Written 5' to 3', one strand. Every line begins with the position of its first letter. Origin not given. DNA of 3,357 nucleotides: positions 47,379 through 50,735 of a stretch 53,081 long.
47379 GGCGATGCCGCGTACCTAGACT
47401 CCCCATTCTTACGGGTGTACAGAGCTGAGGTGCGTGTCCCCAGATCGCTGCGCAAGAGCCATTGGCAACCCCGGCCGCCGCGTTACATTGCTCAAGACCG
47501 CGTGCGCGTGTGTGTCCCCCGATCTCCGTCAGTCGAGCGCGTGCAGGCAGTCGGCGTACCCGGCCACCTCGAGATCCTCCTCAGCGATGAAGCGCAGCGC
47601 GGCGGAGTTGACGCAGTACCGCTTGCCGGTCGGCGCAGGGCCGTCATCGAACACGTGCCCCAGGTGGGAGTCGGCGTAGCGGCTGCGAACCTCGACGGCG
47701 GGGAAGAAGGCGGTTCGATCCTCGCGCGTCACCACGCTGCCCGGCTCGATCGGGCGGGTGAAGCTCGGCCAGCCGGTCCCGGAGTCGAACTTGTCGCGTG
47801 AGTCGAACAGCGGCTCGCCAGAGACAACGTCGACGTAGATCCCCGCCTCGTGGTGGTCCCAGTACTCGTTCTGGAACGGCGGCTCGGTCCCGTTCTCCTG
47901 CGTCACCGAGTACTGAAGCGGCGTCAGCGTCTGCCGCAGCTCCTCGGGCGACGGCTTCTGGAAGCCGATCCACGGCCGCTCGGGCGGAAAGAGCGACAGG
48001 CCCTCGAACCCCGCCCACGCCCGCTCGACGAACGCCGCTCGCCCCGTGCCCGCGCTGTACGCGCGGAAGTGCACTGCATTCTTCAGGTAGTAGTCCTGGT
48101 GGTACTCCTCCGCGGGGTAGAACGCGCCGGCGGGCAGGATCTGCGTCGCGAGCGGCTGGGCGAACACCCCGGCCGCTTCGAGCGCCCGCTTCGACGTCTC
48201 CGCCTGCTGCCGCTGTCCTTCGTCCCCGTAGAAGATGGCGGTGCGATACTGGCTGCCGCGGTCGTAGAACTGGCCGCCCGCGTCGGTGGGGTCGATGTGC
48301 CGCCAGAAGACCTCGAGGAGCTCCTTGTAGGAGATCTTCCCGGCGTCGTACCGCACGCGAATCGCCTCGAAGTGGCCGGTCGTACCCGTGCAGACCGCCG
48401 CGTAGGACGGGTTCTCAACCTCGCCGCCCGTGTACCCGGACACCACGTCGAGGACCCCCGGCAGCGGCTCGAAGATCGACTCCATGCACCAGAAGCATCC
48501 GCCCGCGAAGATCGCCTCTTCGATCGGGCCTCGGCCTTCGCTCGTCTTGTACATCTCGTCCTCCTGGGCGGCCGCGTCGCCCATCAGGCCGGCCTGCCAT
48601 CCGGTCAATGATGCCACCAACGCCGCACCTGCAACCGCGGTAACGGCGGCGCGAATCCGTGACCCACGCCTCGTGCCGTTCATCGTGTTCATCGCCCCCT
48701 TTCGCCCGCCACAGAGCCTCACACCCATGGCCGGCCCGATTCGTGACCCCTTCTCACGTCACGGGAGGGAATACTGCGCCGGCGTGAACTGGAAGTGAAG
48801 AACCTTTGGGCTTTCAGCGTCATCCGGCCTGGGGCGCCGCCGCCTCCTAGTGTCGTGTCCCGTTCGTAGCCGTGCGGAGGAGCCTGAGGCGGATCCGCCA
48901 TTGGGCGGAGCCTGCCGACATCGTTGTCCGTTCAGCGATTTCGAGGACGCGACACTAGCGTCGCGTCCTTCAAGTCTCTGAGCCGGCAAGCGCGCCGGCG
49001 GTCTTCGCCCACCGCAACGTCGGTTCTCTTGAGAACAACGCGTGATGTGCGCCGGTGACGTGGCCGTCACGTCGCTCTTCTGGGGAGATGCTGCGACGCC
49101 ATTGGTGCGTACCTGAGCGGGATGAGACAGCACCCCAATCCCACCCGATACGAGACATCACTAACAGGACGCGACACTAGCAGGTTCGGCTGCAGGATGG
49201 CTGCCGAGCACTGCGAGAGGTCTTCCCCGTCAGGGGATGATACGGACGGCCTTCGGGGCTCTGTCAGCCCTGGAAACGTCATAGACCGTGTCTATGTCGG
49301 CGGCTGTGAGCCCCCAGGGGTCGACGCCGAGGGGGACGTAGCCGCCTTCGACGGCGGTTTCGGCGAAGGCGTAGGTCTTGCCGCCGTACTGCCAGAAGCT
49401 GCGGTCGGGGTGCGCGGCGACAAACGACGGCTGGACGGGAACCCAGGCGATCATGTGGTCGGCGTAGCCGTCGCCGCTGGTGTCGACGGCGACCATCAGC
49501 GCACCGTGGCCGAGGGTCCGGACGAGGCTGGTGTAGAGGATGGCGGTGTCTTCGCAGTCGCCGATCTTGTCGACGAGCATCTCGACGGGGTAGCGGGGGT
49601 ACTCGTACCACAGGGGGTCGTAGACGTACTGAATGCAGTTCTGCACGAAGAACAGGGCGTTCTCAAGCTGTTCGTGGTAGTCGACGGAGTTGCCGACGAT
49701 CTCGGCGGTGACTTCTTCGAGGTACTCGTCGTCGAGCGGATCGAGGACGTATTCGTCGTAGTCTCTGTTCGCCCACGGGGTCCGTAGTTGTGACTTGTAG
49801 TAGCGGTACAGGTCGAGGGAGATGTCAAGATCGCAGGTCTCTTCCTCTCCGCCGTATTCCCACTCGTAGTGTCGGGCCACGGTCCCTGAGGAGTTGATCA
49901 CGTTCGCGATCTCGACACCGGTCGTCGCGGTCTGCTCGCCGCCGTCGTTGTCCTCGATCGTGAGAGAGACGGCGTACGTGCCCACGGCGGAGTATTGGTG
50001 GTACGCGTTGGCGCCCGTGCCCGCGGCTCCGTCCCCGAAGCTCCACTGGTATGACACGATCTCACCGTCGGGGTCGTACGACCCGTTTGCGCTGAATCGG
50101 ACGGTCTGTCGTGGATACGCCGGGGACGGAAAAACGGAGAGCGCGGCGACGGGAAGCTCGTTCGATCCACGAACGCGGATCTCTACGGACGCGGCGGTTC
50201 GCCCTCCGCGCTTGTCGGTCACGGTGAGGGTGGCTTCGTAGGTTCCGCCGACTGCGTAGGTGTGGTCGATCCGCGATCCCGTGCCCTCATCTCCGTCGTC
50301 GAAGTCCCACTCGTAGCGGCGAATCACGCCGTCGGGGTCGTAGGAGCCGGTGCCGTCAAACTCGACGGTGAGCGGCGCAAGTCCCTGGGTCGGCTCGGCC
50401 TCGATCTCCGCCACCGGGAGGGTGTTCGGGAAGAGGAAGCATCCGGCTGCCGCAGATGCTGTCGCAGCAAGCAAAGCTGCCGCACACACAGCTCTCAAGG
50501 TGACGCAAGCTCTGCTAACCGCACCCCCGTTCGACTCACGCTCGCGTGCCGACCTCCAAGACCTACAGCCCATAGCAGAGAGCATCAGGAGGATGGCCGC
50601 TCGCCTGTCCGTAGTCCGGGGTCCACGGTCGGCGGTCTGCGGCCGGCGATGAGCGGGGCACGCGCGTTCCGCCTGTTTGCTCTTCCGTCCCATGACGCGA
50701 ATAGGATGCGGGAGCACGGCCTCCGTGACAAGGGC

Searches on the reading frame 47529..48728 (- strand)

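Call 24: search_protein_families(library=pfam, proteins=[window:47529-48728:-], max_evalue=0.001)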
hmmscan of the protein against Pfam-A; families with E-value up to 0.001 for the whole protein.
window:47529-48728:- (399 aa): 2 families
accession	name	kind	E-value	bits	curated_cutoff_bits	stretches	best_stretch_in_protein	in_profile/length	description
PF01625.27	PMSR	-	4e-62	209.4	23.7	1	71-220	1-150/153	Peptide methionine sulfoxide reductase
PF01641.26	SelR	-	2.7e-46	156.7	24.9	1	268-381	1-115/116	SelR domain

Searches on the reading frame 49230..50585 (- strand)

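Call 24: search_protein_families(library=pfam, proteins=[window:49230-50585:-], max_evalue=0.001)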
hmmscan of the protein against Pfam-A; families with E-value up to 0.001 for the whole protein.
window:49230-50585:- (451 aa): 6 families
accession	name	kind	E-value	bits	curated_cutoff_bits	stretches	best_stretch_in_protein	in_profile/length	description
PF18911.6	PKD_4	-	7.5e-45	151.3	27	2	54-137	1-84/85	PKD domain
PF00801.26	PKD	-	3.2e-28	98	23.5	2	154-222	9-77/80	PKD domain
PF22352.2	K319L-like_PKD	-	1.9e-14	53.9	27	2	158-224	10-82/84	K319L-like, PKD domain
PF21027.3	Sde0182_C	-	7.3e-07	30.1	27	0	161-214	1-40/83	Cellulose-binding protein Sde0182, C-terminal domain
PF01841.26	Transglut_core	-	9.8e-05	23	23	1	294-382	5-94/108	Transglutaminase-like superfamily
PF17963.7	Big_9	-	0.00074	20.8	23.6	0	158-222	15-86/89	Bacterial Ig domain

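Call 43: search_protein_families(library=padloc, proteins=[window:49230-50585:-], max_evalue=0.01)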
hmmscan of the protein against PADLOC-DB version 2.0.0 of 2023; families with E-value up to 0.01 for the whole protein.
window:49230-50585:- (451 aa): 0 families
